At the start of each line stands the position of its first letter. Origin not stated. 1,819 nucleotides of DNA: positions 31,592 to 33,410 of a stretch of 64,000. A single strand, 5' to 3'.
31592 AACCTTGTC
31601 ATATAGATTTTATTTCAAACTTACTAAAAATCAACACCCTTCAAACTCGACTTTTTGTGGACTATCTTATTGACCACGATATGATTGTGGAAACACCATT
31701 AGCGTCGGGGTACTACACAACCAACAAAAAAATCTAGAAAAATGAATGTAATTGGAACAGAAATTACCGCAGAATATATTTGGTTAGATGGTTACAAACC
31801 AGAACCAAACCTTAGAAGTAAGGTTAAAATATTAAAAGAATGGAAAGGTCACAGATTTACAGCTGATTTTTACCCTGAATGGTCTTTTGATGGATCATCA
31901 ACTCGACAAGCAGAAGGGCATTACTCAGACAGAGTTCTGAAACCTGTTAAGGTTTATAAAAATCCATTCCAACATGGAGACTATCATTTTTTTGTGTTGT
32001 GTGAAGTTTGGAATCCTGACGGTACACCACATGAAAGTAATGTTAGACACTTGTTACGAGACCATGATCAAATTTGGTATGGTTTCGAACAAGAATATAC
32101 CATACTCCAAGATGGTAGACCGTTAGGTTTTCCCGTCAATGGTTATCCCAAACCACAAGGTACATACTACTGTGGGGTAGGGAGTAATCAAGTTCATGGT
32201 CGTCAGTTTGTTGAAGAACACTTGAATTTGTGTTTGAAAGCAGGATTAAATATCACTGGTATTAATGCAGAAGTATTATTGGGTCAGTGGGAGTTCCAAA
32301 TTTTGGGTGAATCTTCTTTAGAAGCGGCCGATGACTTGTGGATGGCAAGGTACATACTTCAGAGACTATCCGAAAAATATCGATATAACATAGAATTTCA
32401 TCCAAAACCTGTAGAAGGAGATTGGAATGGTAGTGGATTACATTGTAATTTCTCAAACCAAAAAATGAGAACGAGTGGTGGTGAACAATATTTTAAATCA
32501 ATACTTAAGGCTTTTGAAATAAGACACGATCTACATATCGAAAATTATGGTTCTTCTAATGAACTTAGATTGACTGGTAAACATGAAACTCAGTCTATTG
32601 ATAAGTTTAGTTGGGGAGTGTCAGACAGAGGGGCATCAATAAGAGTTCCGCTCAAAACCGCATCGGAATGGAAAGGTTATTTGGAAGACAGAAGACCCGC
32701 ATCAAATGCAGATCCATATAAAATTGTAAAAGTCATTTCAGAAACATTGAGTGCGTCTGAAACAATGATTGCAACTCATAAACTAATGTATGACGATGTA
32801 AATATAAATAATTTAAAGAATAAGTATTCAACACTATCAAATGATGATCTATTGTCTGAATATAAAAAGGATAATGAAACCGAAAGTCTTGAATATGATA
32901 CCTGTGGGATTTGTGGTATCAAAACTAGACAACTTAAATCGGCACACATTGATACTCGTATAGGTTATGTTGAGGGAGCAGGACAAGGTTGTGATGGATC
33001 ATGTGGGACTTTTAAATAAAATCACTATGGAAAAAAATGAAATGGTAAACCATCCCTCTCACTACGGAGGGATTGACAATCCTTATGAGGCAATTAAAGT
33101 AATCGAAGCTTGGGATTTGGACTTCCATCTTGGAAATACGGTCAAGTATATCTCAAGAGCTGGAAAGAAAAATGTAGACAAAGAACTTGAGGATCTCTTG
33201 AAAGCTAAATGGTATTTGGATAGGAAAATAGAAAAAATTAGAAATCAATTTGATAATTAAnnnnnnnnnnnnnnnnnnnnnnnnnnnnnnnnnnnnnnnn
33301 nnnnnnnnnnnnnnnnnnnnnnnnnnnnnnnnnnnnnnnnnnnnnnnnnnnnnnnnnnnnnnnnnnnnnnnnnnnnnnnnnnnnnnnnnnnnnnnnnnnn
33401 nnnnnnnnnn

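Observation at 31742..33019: Eukaryote-type glutamine synthetase (GSII) with a Cys-rich C-terminal extension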

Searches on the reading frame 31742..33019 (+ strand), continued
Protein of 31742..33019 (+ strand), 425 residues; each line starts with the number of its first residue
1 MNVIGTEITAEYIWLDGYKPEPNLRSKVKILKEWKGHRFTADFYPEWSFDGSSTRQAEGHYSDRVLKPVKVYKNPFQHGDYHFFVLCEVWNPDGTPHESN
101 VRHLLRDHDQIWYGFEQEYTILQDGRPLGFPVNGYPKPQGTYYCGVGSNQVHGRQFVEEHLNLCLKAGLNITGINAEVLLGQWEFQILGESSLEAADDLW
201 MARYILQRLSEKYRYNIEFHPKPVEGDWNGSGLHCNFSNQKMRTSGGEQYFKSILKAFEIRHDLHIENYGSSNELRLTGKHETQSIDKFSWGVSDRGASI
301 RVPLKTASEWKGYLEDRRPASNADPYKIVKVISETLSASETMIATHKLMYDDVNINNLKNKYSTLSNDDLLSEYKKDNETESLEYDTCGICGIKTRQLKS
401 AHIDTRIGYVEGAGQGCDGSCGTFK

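Call 17: find_encoding_contigs(protein=P0002, flank=5000, max_places=3)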
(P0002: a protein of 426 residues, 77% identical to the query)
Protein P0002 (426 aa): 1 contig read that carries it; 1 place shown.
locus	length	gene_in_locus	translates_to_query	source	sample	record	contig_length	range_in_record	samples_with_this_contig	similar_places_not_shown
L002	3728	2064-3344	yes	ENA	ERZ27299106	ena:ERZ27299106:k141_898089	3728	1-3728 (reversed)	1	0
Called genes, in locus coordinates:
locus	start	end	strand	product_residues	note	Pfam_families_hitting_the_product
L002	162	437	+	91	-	PF00462:Glutaredoxin (weak)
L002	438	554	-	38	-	-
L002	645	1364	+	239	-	-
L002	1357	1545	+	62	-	-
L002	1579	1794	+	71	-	-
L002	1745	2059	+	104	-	-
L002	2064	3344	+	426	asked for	PF03951:Gln-synt_N, PF00120:Gln-synt_C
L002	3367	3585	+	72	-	PF11753:DUF3310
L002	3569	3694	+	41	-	-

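Call 41: find_encoding_contigs(protein=P0006, flank=6000, max_places=2)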
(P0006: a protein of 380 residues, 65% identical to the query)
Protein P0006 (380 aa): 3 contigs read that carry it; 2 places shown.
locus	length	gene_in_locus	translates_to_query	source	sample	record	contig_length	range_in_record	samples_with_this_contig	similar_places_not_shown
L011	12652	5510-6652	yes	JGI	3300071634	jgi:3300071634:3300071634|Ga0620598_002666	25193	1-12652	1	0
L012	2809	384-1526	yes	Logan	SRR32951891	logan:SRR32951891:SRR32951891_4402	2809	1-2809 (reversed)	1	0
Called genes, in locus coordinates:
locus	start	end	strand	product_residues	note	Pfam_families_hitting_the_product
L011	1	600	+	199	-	?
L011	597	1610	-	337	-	-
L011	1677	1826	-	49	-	-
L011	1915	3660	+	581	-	-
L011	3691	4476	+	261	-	-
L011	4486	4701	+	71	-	-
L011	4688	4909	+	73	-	-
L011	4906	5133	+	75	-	-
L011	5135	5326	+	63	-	-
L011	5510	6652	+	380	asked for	PF03951:Gln-synt_N, PF00120:Gln-synt_C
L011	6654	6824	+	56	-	-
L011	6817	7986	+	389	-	PF11753:DUF3310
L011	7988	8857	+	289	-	PF01555:N6_N4_Mtase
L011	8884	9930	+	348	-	-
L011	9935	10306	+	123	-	PF19174:DUF5856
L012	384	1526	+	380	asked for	PF03951:Gln-synt_N, PF00120:Gln-synt_C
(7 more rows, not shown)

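Call 42: find_encoding_contigs(protein=P0004, flank=6000, max_places=1)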
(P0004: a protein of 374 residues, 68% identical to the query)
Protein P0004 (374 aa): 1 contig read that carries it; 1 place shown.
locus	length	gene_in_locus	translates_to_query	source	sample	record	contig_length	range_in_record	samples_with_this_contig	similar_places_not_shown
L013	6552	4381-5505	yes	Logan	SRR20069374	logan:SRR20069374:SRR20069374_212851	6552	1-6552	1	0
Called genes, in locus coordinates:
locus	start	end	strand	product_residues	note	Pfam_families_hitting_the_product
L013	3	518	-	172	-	?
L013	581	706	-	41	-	-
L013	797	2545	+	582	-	-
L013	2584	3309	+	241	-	-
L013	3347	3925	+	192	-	PF18143:HAD_SAK_2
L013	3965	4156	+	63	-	-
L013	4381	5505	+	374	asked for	PF03951:Gln-synt_N, PF00120:Gln-synt_C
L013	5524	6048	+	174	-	-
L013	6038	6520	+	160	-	PF00625:Guanylate_kin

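Call 43: find_encoding_contigs(protein=P0033, flank=6000, max_places=2)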
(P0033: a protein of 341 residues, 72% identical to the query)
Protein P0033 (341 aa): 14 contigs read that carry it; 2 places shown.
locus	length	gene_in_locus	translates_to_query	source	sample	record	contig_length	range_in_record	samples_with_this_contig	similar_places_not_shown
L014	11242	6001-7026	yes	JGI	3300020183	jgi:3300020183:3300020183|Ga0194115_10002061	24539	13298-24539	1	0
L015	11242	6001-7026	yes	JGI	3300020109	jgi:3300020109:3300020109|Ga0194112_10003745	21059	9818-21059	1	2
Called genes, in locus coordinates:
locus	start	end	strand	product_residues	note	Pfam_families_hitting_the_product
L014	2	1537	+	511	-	-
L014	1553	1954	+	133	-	-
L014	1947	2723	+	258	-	PF01755:Glyco_transf_25 (faint)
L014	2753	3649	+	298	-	-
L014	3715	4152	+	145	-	-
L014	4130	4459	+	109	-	-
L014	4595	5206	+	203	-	-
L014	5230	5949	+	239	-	PF00149:Metallophos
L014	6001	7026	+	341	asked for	PF03951:Gln-synt_N, PF00120:Gln-synt_C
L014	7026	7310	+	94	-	-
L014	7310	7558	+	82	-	-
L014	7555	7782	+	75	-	-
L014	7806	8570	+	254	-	PF06414:Zeta_toxin (faint), PF13671:AAA_33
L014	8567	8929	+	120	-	-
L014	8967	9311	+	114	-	-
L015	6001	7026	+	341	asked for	PF03951:Gln-synt_N, PF00120:Gln-synt_C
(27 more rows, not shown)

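Call 55: find_related_loci(query=window:31742-33016:+, collection=viral_contigs, flank=6000)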
Query window:31742-33016:+ (425 aa) in viral_contigs; peptide patterns used: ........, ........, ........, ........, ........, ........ (x = any residue, [..] = any of these).
113 stretches matched a pattern; 111 encode a relative of the query (tblastn E <= 1e-3); the best 80 are kept; 80 distinct loci.
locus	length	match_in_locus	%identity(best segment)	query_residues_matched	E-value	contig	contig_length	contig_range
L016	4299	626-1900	99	1-425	0e+0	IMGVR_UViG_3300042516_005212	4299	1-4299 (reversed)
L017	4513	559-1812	98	8-425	0e+0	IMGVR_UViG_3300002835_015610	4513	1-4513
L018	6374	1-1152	99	42-425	0e+0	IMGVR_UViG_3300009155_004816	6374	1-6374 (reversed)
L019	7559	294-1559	74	8-425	0e+0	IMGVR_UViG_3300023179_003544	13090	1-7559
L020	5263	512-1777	74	8-425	0e+0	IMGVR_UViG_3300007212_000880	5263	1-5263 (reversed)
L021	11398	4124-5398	74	8-425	0e+0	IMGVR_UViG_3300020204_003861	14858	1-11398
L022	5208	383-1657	73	8-425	0e+0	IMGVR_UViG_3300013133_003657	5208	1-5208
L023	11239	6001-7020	72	8-348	1e-167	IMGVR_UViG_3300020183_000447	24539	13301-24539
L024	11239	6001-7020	72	8-348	2e-167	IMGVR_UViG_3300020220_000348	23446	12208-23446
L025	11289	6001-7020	71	8-348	9e-167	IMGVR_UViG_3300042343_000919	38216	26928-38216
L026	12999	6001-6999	72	8-340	3e-164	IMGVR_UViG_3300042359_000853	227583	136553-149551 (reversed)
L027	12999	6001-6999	72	8-340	3e-164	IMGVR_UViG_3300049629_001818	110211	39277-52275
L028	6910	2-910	77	120-425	5e-164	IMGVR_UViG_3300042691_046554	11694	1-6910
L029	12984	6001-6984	71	8-336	2e-161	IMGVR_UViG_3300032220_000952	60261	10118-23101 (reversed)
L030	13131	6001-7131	60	11-378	2e-157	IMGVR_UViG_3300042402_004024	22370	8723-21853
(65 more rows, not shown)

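Call 95: search_protein_families(library=ncbifam, proteins=[window:31742-33019:+], max_evalue=0.1)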
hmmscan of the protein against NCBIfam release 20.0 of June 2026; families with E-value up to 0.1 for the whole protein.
window:31742-33019:+ (425 aa): 5 families
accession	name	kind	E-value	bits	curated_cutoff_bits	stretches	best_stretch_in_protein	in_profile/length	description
NF041605.1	gln_syn_GlnII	equivalog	3.9e-122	407.6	500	1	8-338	3-330/333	glutamine synthetase GlnII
TIGR00653.1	GlnA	equivalog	7e-15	54.7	429.15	1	166-248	196-273/462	type I glutamate--ammonia ligase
NF007006.0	PRK09469.1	equivalog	3.8e-08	32.3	845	1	181-328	218-371/469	glutamate--ammonia ligase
TIGR03105.1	gln_synth_III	equivalog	4.4e-07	28.8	469.6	1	111-241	115-243/435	type III glutamate--ammonia ligase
NF045547.1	GGputSyn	equivalog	1.3e-06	27.5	650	1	78-238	87-247/438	gamma-glutamylputrescine synthetase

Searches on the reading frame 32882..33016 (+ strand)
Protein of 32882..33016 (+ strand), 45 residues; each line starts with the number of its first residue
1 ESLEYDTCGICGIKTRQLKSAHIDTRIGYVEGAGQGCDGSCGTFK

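Call 45: search_protein_representatives(alignment_id=A3)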
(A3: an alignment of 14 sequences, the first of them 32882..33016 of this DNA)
Query: 14 sequences, 139 profile positions. Proteins with E-value up to 0.001 (for the whole library): 790; up to 1e-10: 88; up to 1e-30: 3. The best 150 are listed.
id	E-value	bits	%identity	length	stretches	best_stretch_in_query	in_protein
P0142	1.0e-45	171.7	-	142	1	2-134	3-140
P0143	1.8e-45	170.9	-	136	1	2-135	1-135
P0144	2.1e-40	154.5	-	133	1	2-135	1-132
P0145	8.0e-29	117.0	-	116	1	47-135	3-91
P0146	2.1e-28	115.6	-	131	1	2-134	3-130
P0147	2.6e-27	112.0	-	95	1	46-134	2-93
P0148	6.9e-27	110.7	-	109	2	93-134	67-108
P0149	5.8e-24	101.2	-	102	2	95-136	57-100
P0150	7.7e-24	100.8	-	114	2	93-134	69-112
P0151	4.6e-23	98.3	-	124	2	64-135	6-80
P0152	5.2e-22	94.9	-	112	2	94-134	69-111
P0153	6.7e-22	94.5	-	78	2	95-135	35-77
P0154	1.1e-21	93.8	-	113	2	94-135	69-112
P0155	6.5e-21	91.3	-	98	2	2-55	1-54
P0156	7.6e-21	91.1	-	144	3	82-131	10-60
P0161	1.5e-19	86.9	-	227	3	95-133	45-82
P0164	5.8e-19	85.0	-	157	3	82-131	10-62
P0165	5.9e-19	85.0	-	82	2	93-138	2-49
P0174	1.9e-17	80.1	-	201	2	95-137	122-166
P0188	1.0e-13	68.0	-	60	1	94-138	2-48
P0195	4.1e-13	66.0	-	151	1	91-136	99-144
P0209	2.9e-12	63.3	-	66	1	94-137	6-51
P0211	4.4e-12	62.7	-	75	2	3-33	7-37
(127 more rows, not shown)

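Call 47: search_protein_families(library=pfam, proteins=[P0142, P0143, P0153, P0161, P0164, P0174, P0195, P0165, P0211], max_evalue=1)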
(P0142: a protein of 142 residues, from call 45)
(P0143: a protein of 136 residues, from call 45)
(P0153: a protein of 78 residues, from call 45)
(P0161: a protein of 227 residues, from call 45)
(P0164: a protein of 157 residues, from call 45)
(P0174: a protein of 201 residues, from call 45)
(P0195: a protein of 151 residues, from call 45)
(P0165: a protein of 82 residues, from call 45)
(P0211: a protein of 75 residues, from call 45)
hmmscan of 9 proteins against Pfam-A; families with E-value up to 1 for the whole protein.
P0142 (142 aa): 3 families
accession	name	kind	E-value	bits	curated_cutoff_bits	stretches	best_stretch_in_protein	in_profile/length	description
PF09180.16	ProRS-C_1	-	0.091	13.4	31.5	1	63-113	18-63/71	Prolyl-tRNA synthetase, C-terminal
PF25205.1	DUF7835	-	0.2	11.9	27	0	100-119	11-30/66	Domain of unknown function (DUF7835)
PF21349.2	RUBY_RBDX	-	0.46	10.4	26.5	0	63-70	1-8/30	Rubrerythrin, rubredoxin-like domain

P0143 (136 aa): 4 families
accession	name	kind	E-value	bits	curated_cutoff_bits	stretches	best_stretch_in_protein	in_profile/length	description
PF23228.1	zf_PCFS4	-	0.039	14.1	27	1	56-72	6-22/69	PCFS4 zinc finger domain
PF21349.2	RUBY_RBDX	-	0.059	13.3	26.5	0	98-108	17-27/30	Rubrerythrin, rubredoxin-like domain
PF16988.10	Vps36-NZF-N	-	0.24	11.3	27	1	66-110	12-46/65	Vacuolar protein sorting 36 NZF-N zinc-finger domain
PF04438.22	zf-HIT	-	0.31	11.3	24.7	0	62-73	1-11/30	HIT zinc finger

P0153 (78 aa): 0 families

P0161 (227 aa): 7 families
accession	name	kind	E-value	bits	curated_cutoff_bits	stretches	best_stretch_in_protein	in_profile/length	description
PF08792.16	A2L_zn_ribbon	-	0.039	14.1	22.9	0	45-55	19-29/33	A2L zinc ribbon domain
PF14471.11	DUF4428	-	0.051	13.9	27.8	1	50-88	2-32/51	Domain of unknown function (DUF4428)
PF24250.1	HVO_2718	-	0.071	13.3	30.3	1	180-219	2-41/173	Transcription regulator HVO_2718-like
PF14392.11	zf-CCHC_4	-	0.081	13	27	0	190-207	28-45/49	Zinc knuckle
PF05443.17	ROS_MUCR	-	0.11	13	25.4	0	45-66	62-82/123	ROS/MUCR transcriptional regulator protein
PF18658.7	zf-C2H2_12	-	0.49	10.6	27.3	0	48-65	19-36/64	Spin-doc zinc-finger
PF05864.17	Chordopox_RPO7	-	0.62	10.8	27.5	1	195-223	6-34/63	Chordopoxvirus DNA-directed RNA polymerase 7 kDa polypeptide (RPO7)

P0164 (157 aa): 3 families
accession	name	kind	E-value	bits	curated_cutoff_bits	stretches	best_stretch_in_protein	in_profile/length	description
PF05864.17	Chordopox_RPO7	-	0.023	15.4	27.5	1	123-151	5-33/63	Chordopoxvirus DNA-directed RNA polymerase 7 kDa polypeptide (RPO7)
PF00684.25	DnaJ_CXXCXGXG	-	0.067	13.9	32.7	1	21-67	9-51/65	DnaJ central domain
PF25169.1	DUF7830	-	0.086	13.2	27.5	1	90-129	4-41/72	Domain of unknown function (DUF7830)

P0174 (201 aa): 0 families

P0195 (151 aa): 0 families

P0165 (82 aa): 0 families

P0211 (75 aa): 4 families
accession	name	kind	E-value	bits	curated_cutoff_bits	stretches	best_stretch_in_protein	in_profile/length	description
PF04810.20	zf-Sec23_Sec24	-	0.006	17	25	1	34-51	16-33/39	Sec23/Sec24 zinc finger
PF05864.17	Chordopox_RPO7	-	0.0065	17.1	27.5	1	43-70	6-33/63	Chordopoxvirus DNA-directed RNA polymerase 7 kDa polypeptide (RPO7)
PF02892.21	zf-BED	-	0.014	15.9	20.6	1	36-52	11-27/44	BED zinc finger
PF08646.16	Rep_fac-A_C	-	0.023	14.9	28.5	1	35-62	31-58/146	Replication factor-A C terminal domain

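Call 89: find_encoding_contigs(protein=P0188, flank=3000, max_places=3)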
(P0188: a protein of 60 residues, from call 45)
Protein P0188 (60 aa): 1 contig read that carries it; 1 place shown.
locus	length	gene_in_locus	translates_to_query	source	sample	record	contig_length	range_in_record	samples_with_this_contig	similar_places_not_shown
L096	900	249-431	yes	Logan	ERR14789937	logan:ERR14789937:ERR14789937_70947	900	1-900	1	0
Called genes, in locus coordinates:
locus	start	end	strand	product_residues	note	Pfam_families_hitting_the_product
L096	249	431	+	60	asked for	-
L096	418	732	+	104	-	-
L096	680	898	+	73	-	?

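Call 90: find_encoding_contigs(protein=P0211, flank=3000, max_places=3)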
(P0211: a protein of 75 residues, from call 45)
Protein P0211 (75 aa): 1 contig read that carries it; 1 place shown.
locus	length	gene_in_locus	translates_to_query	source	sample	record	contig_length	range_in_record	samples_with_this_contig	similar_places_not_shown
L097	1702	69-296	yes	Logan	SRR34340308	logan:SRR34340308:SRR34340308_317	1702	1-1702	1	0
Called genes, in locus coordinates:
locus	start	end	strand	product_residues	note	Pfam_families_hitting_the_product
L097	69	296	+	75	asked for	-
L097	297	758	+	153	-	PF03013:Pyr_excise (weak)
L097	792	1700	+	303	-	?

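Call 91: find_encoding_contigs(protein=P0209, flank=3000, max_places=3)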
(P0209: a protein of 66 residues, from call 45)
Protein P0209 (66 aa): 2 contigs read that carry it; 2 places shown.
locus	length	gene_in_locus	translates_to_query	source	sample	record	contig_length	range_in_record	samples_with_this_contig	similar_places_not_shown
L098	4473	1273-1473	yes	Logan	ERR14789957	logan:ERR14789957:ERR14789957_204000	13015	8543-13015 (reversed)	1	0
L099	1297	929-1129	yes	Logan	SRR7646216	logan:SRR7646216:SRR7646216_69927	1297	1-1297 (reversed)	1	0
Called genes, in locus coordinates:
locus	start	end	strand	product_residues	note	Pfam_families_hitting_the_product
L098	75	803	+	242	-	-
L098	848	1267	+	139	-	PF03061:4HBT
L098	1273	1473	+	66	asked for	-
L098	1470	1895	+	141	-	PF00254:FKBP_C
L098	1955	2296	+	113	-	-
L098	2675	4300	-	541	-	PF00118:Cpn60_TCP1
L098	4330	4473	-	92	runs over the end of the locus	PF00166:Cpn10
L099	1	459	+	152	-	?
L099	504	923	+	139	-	PF03061:4HBT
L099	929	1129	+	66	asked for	-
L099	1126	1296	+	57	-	?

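Call 94: search_solved_structures(query=A8, max_evalue=10, show_alignments=2)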
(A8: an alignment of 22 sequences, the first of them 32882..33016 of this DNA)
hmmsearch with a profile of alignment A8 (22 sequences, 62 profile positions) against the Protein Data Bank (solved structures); distinct sequences matched with E-value up to 10: 5.
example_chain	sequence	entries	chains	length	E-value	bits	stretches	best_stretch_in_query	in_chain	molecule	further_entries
9nvu_P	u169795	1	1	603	0.025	17.3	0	7-21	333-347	OrufIscB-REC-swap 49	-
6nu2_AP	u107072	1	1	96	0.25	14.1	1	6-24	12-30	28S ribosomal protein S18c, mitochondrial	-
9ojm_P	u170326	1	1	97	0.25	14.1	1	6-24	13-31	28S ribosomal protein S18c, mitochondrial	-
1bwo_A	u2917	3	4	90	0.6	12.9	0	16-29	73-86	NONSPECIFIC LIPID-TRANSFER PROTEIN | NONSPECIFIC LIPID TRANSFER PROTEIN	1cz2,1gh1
3j9m_AP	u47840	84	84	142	0.68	12.7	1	6-24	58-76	bS18m (bS18c) | 28S ribosomal protein S18c, mitochondrial | Small ribosomal subunit protein bS18m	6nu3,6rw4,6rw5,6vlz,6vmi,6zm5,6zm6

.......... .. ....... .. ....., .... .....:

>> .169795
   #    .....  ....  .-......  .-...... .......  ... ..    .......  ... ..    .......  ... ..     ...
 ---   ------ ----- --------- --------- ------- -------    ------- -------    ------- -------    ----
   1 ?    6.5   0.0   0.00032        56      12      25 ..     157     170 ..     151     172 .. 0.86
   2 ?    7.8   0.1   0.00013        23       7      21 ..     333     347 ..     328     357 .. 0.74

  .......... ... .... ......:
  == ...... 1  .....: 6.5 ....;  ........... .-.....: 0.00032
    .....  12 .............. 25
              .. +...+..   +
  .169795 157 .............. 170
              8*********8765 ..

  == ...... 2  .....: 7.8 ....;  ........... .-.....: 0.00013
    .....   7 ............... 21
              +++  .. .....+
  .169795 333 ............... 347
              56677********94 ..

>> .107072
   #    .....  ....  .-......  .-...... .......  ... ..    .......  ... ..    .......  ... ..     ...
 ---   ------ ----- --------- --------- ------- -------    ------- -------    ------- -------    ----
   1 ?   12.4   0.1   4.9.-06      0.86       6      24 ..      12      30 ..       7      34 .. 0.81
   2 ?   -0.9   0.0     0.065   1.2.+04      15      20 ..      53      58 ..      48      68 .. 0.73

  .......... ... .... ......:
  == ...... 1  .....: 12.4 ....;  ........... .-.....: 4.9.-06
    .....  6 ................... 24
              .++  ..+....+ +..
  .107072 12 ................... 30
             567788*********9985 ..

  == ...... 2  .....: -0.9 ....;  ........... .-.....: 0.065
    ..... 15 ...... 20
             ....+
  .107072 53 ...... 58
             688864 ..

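Call 95: search_protein_families(library=ncbifam, proteins=[P0153, P0165, P0188], max_evalue=0.1)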
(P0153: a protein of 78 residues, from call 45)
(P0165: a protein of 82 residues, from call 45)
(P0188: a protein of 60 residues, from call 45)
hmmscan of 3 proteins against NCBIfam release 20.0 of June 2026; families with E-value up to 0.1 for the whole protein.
P0153 (78 aa): 0 families

P0165 (82 aa): 0 families

P0188 (60 aa): 1 family
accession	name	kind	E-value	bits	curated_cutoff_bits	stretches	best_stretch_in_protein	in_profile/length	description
NF010147.0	PRK13623.1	equivalog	0.05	13.8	117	1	21-50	30-58/115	iron-sulfur cluster insertion protein ErpA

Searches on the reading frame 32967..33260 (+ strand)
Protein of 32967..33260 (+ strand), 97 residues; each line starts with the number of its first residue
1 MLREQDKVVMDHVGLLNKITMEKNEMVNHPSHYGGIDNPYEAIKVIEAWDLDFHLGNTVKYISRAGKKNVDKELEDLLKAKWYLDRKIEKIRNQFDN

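Call 3: search_protein_families(library=pfam, proteins=[window:32967-33260:+], max_evalue=0.01)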
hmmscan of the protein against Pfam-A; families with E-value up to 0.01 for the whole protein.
window:32967-33260:+ (97 aa): 1 family
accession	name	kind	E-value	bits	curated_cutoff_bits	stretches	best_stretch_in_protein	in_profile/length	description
PF11753.13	DUF3310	-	2.4e-15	56.8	24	1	27-85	1-60/60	Protein of unknwon function (DUF3310)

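Call 15: search_protein_families(library=phrogs, proteins=[window:32967-33260:+], max_evalue=0.01)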
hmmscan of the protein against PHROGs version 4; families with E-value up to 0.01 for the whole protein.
window:32967-33260:+ (97 aa): 23 families
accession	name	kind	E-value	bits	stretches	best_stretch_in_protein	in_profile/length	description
phrog_236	-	other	1.6e-26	94.9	1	5-94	219-308/431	nucleotide kinase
phrog_4943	-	unknown function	1.3e-20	75.5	1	17-91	81-159/166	-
phrog_4897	-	other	5.1e-20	73.4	1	18-94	106-183/186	kinase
phrog_1689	-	other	2.8e-19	70.9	1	20-95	160-239/243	nucleotide kinase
phrog_11324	-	other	4.8e-19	70.3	1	20-93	4-73/139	nucleotide kinase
phrog_25460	-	unknown function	3e-17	63.7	1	23-92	73-141/144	-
phrog_4472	-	other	1.3e-15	58.2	1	20-94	7-80/100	nucleotide kinase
phrog_5839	-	unknown function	1.4e-13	51.9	1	24-93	5-69/128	-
phrog_2781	-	unknown function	1.6e-12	49.1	1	19-91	169-244/253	-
phrog_26005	-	unknown function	4.3e-12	47.1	1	15-93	231-308/310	-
phrog_11450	-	unknown function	1.2e-11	45.2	1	22-93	321-390/394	-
phrog_2387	-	other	5.8e-11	43.8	1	24-92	2-72/147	nucleotide kinase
phrog_18538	-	unknown function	5.7e-10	40.4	1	25-91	3-71/159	-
phrog_13649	-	unknown function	9.7e-09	36.4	1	24-86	3-61/127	-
phrog_20651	-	unknown function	1.5e-08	35.5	1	29-93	135-197/214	-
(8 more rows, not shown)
